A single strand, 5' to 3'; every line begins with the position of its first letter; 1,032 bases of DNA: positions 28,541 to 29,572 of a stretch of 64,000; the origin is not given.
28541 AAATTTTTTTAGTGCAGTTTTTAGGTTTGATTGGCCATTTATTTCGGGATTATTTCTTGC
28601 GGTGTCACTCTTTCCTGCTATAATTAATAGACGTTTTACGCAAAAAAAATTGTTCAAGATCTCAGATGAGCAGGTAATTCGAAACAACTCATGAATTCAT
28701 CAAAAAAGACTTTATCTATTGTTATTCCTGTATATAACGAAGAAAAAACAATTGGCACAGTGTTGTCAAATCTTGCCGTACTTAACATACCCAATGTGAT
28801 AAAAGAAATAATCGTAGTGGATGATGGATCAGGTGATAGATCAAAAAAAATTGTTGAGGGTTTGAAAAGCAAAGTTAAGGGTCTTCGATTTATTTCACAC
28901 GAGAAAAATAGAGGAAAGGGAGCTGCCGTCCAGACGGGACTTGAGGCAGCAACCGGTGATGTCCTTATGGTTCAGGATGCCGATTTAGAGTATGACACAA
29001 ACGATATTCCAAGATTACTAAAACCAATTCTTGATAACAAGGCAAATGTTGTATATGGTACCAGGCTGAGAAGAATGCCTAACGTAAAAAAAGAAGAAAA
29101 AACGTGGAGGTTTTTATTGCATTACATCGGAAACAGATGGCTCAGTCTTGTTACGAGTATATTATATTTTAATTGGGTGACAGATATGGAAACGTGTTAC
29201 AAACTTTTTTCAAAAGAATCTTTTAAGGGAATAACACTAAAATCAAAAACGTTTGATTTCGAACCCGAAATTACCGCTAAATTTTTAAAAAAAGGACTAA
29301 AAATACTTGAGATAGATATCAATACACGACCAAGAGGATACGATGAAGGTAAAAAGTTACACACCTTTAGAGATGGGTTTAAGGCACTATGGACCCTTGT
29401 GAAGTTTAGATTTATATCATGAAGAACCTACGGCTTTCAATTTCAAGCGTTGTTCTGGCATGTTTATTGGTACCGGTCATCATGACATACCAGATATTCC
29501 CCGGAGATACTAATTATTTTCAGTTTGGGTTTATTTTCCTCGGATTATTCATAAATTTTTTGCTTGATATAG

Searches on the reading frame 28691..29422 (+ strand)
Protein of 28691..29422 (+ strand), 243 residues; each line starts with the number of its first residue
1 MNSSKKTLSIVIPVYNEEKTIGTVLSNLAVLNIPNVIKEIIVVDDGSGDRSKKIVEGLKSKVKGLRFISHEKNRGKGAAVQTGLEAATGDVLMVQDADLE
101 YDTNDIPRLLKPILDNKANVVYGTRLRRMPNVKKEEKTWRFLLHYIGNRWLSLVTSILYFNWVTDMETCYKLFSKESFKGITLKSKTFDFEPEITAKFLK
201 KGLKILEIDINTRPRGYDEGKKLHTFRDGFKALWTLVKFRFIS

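Call 5: search_protein_families(library=pfam, proteins=[window:28691-29422:+], max_evalue=0.01)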
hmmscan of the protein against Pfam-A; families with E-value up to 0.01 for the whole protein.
window:28691-29422:+ (243 aa): 4 families
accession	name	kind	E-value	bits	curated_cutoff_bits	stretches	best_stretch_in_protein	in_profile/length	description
PF00535.33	Glycos_transf_2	-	5.1e-36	124.6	23.3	1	9-179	1-165/168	Glycosyl transferase family 2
PF10111.15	Glyco_tranf_2_2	-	1.8e-06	28.1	27.3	1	9-105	1-98/276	Glycosyltransferase like family 2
PF13641.12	Glyco_tranf_2_3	-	1.1e-05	26.1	27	1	8-121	3-119/230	Glycosyltransferase like family 2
PF13506.12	Glyco_transf_21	-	0.0013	18.6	21.7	1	76-124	18-66/174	Glycosyl transferase family 21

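Call 9: search_protein_families(library=ncbifam, proteins=[window:28691-29422:+], max_evalue=0.001)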
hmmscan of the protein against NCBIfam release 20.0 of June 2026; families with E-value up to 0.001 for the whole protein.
window:28691-29422:+ (243 aa): 22 families
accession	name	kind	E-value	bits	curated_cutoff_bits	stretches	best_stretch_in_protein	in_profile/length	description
TIGR04182.1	glyco_TIGR04182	equivalog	4.4e-33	114.9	325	1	9-238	3-216/293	S-layer glycoprotein N-glycosyltransferase AglJ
TIGR03937.1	PgaC_IcaA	equivalog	4.2e-20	72.1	422.3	1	5-117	44-154/407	poly-beta-1,6-N-acetyl-D-glucosamine synthase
NF007482.0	PRK10073.1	equivalog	5.9e-18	65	423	1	1-120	1-117/334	glycosyltransferase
NF047588.1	GlcsyltransPgfSStrep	equivalog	8.8e-18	64.6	500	1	8-131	3-127/308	glycosyltransferase PgfS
NF041875.1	EPS_EpsD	equivalog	1.6e-17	64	370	1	8-131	1-121/325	exopolysaccharide biosynthesis glycosyltransferase EpsD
NF058614.1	PPMAGASynPpgS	equivalog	2.4e-17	63.1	370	1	10-207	4-191/226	polyprenyl-phospho-N-acetylgalactosaminyl synthase PpgS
NF010496.0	PRK13915.1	equivalog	7.1e-17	61.4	262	1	4-129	29-159/307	glucosyl-3-phosphoglycerate synthase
NF007986.1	PRK10714.1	equivalog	4.7e-16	58.7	529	1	6-128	6-129/316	undecaprenyl-phosphate 4-deoxy-4-formamido-L-arabinose transferase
NF041391.1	DPhHxTase_Halo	equivalog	2e-15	56.4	375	1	14-216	3-187/213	dolichyl-phosphate hexose transferase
TIGR04283.1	glyco_like_mftF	equivalog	2.1e-15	57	182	1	8-122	1-105/221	TIGR04283 family arsenosugar biosynthesis glycosyltransferase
TIGR03965.1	mycofact_glyco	equivalog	5.9e-15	55.1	280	1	3-116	71-182/467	mycofactocin biosynthesis glycosyltransferase MftF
NF047683.1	TeichurnBiosyTuaG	equivalog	3.3e-10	40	400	1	1-117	1-115/252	teichuronic acid biosynthesis protein TuaG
NF038302.1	EPS_HpsE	equivalog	1.7e-09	37.1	300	1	8-100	3-98/307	hormogonium polysaccharide biosynthesis glycosyltransferase HpsE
TIGR03111.1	glyc2_xrt_Gpos1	hypoth_equivalog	2.4e-09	36.5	363.95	1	7-143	50-187/439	TIGR03111 family XrtG-associated glycosyltransferase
NF050819.1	PolSacchBiosHfsG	equivalog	7.1e-08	32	500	1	4-124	10-128/302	polysaccharide biosynthesis protein HfsG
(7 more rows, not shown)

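Call 15: search_solved_structures(query=window:28691-29419:+, max_evalue=0.001, show_alignments=1)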
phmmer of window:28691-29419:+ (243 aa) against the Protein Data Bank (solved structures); distinct sequences matched with E-value up to 0.001: 40.
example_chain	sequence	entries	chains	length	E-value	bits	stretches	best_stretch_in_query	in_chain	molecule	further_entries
5mlz_A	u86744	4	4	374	3e-15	59.8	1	7-219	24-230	Dolichol monophosphate mannose synthase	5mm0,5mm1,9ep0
9hwj_A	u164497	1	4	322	3.2e-12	49.9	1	6-127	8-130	Undecaprenyl-phosphate 4-deoxy-4-formamido-L-arabinose transferase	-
5ekp_C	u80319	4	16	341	1.3e-11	47.9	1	7-146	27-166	Uncharacterized glycosyltransferase sll0501 | Glycosyltransferase sll0501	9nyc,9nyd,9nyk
5eke_A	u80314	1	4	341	1.3e-11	47.9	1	7-146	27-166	Uncharacterized glycosyltransferase sll0501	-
9nye_A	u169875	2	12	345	1.3e-11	47.8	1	7-146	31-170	Glycosyltransferase sll0501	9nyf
9bhc_C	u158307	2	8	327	1.4e-11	47.8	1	6-131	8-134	Undecaprenyl-phosphate 4-deoxy-4-formamido-L-arabinose transferase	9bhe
6p61_A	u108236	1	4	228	1.5e-11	47.7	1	6-115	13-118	Glycosyltransferase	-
8vxh_A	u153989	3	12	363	1.8e-11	47.5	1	6-131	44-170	Undecaprenyl-phosphate 4-deoxy-4-formamido-L-arabinose transferase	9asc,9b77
7pdo_A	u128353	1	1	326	3.8e-10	43.1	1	5-124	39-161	Glucosyl-3-phosphoglycerate synthase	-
7p5l_A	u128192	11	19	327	3.8e-10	43.1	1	5-124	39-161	Glucosyl-3-phosphoglycerate synthase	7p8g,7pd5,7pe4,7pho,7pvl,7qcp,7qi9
5hea_A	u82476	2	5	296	1.1e-09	41.7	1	6-183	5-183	Putative glycosyltransferase (GalT1)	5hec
2z87_A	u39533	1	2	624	1.1e-09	41.5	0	8-98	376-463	Chondroitin synthase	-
2z86_A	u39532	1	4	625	1.1e-09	41.5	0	8-98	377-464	Chondroitin synthase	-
3bcv_A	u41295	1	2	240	1.4e-09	41.3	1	8-105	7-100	Putative glycosyltransferase protein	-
3ckj_A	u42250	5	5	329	1.2e-08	38.2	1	5-117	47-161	Putative uncharacterized protein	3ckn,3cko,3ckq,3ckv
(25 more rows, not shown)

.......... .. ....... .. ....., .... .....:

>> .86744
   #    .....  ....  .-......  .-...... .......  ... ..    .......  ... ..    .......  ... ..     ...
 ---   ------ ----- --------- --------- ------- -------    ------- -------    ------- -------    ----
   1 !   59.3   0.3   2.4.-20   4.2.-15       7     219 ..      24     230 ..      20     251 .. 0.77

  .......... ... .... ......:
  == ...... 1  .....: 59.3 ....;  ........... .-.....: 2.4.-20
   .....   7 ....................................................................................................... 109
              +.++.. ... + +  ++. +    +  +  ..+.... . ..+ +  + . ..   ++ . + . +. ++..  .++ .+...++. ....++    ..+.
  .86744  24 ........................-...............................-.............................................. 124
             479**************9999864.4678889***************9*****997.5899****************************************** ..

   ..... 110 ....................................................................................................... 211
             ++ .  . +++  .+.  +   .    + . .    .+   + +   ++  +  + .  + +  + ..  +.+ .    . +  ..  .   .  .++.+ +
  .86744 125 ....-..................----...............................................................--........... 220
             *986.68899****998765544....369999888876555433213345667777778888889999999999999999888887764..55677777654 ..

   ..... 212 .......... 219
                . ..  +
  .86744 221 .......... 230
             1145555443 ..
